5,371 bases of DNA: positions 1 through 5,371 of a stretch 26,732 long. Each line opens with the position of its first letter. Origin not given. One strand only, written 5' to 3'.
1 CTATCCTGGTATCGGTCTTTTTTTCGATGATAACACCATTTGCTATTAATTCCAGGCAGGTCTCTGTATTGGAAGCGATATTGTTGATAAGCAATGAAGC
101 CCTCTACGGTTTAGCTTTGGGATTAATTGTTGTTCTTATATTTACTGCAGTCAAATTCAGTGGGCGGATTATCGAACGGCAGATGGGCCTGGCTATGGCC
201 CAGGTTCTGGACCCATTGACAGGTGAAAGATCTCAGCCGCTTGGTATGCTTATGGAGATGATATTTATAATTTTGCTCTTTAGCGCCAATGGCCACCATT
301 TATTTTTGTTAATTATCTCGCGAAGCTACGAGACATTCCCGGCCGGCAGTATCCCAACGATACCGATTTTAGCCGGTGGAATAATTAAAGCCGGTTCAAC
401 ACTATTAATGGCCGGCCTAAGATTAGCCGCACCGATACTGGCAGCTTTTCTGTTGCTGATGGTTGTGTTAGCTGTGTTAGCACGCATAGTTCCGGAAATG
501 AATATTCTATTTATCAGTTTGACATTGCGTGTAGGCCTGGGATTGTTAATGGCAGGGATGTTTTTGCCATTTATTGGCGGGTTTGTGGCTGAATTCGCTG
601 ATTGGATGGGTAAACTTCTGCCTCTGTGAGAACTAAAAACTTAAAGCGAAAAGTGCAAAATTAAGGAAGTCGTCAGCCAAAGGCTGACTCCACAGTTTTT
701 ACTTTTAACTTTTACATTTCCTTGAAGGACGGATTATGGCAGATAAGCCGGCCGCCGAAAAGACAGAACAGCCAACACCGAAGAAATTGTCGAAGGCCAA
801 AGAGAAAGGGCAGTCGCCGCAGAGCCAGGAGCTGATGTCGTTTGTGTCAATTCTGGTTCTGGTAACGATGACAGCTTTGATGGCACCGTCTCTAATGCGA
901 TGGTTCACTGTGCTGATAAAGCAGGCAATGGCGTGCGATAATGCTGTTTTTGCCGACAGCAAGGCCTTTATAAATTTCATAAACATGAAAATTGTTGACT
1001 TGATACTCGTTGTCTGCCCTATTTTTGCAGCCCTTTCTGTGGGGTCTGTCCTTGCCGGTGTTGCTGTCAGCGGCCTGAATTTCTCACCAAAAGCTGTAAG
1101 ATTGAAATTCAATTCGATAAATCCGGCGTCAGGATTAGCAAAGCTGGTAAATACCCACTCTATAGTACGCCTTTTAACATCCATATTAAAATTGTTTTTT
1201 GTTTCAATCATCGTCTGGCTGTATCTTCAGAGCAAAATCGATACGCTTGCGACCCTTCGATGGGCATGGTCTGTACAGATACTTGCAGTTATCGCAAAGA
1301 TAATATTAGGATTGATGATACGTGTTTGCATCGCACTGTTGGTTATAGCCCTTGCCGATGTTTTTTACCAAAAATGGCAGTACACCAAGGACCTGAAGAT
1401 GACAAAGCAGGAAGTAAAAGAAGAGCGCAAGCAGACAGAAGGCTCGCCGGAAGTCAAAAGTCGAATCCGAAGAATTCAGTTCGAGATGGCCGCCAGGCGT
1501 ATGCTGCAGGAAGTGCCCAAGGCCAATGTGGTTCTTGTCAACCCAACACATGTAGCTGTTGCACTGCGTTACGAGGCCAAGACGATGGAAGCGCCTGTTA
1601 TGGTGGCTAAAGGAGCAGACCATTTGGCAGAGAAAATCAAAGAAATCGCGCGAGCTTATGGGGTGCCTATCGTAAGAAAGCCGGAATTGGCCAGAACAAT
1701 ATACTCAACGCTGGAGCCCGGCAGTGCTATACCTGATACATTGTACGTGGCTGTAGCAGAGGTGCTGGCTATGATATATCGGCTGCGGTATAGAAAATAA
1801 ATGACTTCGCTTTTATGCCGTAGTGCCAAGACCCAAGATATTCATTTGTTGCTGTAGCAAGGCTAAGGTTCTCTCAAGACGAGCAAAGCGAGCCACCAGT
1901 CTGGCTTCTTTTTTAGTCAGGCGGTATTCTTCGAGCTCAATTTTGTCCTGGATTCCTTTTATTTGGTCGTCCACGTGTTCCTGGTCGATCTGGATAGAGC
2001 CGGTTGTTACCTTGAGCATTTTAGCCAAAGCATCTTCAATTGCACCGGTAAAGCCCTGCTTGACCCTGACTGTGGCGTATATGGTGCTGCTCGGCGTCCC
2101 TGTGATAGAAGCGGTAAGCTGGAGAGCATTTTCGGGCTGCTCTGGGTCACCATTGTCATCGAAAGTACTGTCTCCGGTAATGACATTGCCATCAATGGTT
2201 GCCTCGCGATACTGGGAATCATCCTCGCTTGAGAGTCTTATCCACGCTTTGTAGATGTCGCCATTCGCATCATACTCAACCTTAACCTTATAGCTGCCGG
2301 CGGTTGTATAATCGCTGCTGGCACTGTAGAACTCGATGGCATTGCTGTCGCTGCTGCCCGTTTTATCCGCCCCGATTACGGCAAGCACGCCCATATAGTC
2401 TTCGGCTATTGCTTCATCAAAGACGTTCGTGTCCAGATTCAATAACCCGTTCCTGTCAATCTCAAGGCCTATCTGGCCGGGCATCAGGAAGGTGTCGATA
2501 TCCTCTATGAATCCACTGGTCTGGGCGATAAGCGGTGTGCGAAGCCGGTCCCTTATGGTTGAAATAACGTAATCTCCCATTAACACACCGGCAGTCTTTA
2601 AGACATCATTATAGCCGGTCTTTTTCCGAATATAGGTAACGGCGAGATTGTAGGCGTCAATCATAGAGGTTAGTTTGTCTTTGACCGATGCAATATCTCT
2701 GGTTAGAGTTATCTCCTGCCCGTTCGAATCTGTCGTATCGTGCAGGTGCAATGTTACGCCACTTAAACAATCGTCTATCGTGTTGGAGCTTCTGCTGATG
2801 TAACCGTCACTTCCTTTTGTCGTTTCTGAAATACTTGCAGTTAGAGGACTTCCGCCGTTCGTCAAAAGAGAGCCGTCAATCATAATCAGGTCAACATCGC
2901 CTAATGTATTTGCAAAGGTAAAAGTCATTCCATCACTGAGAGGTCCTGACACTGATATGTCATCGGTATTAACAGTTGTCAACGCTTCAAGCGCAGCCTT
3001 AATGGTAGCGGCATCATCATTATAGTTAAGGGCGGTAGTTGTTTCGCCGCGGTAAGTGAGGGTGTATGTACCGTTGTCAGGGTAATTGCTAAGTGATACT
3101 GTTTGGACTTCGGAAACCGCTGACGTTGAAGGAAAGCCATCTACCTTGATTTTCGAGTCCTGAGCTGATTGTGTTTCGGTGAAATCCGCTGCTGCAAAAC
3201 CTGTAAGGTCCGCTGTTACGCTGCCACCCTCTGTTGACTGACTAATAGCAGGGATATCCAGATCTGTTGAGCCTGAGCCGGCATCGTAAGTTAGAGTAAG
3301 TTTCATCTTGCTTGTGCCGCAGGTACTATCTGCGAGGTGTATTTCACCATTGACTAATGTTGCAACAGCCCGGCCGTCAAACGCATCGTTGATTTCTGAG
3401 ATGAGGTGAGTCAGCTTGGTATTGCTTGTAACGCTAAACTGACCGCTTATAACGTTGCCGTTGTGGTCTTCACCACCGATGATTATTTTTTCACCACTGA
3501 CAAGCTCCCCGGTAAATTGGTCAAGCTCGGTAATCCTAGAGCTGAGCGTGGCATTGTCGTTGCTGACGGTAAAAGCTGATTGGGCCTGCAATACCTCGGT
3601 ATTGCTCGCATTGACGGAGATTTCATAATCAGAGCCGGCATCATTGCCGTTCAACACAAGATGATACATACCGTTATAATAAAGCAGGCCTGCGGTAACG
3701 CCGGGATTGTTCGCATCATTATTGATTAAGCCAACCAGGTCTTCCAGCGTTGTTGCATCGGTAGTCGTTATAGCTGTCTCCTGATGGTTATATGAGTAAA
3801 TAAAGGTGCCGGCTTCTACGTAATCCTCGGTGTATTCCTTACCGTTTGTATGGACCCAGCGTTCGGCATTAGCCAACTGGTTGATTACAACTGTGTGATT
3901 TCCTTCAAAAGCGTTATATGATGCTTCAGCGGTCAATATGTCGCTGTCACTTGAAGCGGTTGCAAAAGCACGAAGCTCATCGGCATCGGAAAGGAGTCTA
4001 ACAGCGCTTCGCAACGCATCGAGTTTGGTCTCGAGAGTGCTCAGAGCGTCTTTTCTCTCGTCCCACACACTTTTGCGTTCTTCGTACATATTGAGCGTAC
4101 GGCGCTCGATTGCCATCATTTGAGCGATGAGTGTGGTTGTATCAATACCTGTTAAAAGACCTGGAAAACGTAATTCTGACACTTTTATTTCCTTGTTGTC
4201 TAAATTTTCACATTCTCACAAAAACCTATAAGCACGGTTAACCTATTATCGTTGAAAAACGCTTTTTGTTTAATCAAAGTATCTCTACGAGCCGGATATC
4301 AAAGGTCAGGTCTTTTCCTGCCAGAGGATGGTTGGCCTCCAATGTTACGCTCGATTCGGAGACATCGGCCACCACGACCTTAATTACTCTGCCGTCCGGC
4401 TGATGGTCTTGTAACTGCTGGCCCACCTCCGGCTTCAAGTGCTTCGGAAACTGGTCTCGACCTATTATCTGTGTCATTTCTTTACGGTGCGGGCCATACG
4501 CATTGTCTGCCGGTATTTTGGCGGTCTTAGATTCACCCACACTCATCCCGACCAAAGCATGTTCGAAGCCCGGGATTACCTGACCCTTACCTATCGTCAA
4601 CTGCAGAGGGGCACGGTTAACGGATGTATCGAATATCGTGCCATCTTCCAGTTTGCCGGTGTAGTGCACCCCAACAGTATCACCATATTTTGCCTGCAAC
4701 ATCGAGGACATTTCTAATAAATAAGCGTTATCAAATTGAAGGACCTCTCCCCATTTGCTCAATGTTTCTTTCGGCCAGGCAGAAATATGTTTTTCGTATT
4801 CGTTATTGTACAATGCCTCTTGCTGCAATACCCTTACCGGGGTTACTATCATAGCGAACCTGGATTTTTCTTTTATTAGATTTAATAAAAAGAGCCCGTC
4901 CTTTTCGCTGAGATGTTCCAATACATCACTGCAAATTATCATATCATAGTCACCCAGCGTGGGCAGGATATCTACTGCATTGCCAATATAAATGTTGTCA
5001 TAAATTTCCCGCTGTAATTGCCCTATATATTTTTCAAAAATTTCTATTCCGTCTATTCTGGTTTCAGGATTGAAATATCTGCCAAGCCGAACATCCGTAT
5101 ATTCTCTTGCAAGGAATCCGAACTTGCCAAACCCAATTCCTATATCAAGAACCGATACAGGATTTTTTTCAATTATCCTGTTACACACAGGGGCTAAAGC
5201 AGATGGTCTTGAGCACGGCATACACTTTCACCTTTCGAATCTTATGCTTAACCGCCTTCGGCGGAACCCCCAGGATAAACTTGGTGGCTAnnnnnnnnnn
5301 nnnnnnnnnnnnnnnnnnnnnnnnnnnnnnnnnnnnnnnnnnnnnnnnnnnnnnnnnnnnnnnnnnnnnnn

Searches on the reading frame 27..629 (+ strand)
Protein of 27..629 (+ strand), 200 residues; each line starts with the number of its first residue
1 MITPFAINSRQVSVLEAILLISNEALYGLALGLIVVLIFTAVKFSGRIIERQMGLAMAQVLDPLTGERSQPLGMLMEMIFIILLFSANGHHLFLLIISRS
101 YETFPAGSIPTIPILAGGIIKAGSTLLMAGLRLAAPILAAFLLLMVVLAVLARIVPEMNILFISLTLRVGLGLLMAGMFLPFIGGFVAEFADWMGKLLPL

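Call 8: search_protein_families(library=pfam, proteins=[window:27-629:+], max_evalue=0.001)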
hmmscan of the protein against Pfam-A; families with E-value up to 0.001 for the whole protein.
window:27-629:+ (200 aa): 1 family
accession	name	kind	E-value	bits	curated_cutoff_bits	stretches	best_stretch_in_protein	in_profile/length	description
PF01311.25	Bac_export_1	-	4.4e-42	144.7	27.8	1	13-190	52-226/230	Bacterial export proteins, family 1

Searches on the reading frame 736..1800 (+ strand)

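Call 8: search_protein_families(library=pfam, proteins=[window:736-1800:+], max_evalue=0.001)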
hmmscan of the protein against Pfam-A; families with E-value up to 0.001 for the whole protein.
window:736-1800:+ (354 aa): 1 family
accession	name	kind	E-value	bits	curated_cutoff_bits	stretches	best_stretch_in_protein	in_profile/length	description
PF01312.24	Bac_export_2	-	8.1e-116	387.3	24.4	1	8-347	2-335/335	FlhB HrpN YscU SpaS Family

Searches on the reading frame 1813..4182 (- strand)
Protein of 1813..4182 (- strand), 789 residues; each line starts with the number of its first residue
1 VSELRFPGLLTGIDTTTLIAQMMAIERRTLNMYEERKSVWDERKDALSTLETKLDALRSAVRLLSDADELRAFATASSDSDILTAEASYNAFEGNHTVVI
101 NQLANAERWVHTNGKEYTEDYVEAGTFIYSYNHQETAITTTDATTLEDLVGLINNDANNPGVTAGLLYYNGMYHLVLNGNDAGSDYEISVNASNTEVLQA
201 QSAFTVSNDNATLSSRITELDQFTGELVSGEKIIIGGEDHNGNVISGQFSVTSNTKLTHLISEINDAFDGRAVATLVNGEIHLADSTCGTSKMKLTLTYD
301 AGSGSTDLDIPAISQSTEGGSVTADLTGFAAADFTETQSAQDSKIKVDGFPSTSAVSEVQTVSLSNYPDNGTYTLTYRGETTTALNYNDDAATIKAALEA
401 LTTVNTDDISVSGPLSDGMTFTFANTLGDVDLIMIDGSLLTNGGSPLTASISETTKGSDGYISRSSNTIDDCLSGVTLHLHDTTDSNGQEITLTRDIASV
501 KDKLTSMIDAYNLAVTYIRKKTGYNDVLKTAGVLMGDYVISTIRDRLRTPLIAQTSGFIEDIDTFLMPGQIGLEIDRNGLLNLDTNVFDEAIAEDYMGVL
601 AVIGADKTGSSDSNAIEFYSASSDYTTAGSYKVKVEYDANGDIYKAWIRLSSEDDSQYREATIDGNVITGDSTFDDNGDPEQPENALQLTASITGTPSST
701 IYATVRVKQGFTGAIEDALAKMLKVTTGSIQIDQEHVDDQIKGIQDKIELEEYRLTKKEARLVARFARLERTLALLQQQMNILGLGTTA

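Call 8: search_protein_families(library=pfam, proteins=[window:1813-4182:-], max_evalue=0.001)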
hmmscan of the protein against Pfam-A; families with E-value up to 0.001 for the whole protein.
window:1813-4182:- (789 aa): 2 families
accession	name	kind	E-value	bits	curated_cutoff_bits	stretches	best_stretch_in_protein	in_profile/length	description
PF07195.17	FliD_C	-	8.8e-36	123.9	25.4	1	462-776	13-234/236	Flagellar hook-associated protein 2 C-terminus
PF02465.23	FliD_N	-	1.1e-20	74.5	24.8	1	11-106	1-96/97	Flagellar hook-associated protein 2 N-terminus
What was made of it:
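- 1813..4182 (-): fliD (filament cap, 789 aa), the downstream edge of the slot. call 8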

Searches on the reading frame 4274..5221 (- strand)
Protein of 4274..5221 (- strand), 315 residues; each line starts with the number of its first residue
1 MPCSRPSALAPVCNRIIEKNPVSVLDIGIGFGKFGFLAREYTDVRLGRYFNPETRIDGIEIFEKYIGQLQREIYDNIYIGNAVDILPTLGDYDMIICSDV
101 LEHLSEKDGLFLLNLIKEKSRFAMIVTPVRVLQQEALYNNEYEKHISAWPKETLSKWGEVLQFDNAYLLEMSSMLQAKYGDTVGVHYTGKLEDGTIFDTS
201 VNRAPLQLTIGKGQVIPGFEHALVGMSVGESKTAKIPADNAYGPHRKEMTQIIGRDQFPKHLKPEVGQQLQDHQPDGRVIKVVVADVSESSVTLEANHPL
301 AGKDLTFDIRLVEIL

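Call 8: search_protein_families(library=pfam, proteins=[window:4274-5221:-], max_evalue=0.001)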
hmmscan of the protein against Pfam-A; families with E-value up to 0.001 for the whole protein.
window:4274-5221:- (315 aa): 4 families
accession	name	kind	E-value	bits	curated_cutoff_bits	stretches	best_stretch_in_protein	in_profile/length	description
PF00254.34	FKBP_C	-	1.3e-21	77.2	21.1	1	177-251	5-80/94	FKBP-type peptidyl-prolyl cis-trans isomerase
PF08242.18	Methyltransf_12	-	0.00012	23.2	30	1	25-109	1-83/98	Methyltransferase domain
PF13489.12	Methyltransf_23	-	0.00012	22.3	27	1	8-165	8-161/164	Methyltransferase domain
PF13847.12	Methyltransf_31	-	0.00038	20.6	27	1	22-153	5-133/145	Methyltransferase domain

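Call 37: search_protein_families(library=ncbifam, proteins=[window:4274-5221:-], max_evalue=0.1)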
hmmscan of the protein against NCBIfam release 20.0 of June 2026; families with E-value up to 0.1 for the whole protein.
window:4274-5221:- (315 aa): 11 families
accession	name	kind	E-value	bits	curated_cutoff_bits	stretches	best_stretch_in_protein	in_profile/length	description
NF011676.0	PRK15095.1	equivalog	2.5e-22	79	125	1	180-314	8-143/156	FKBP-type peptidyl-prolyl cis-trans isomerase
NF008008.0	PRK10737.1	equivalog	3.2e-17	63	174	1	183-314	9-139/196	peptidylprolyl isomerase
NF008602.0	PRK11570.1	subfamily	6.2e-12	45.9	198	1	179-244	119-183/206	FKBP-type peptidyl-prolyl cis-trans isomerase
NF053689.1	BamJ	equivalog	2.2e-11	44.3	100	1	173-248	90-170/184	BamJ family beta-barrel-assembly machinery protein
TIGR00115.1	tig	equivalog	6.8e-11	41.6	180.2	1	159-239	132-211/410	trigger factor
NF008150.0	PRK10902.1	equivalog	1e-06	28.3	215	1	178-244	162-227/271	FKBP-type peptidyl-prolyl cis-trans isomerase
TIGR03516.1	ppisom_GldI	equivalog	0.0012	18.2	157.6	1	172-246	81-155/177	gliding motility-associated peptidyl-prolyl isomerase GldI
TIGR04345.1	ovoA_Cterm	equivalog_domain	0.0095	15.5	170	0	80-106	123-149/242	putative 4-mercaptohistidine N1-methyltransferase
TIGR02021.1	BchM-ChlM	equivalog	0.048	13.1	158.9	1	82-127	109-154/218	magnesium protoporphyrin IX methyltransferase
NF005149.0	PRK06620.1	equivalog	0.054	12.7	316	0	89-126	84-120/221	hypothetical protein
NF004851.0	PRK06202.1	equivalog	0.074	12.5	243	0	91-126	129-164/237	hypothetical protein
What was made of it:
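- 4274..5221 (-): 315-aa fusion of a methyltransferase-like half and an FKBP-type prolyl isomerase, just downstream of the giant gene. Calls 8 and 37.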
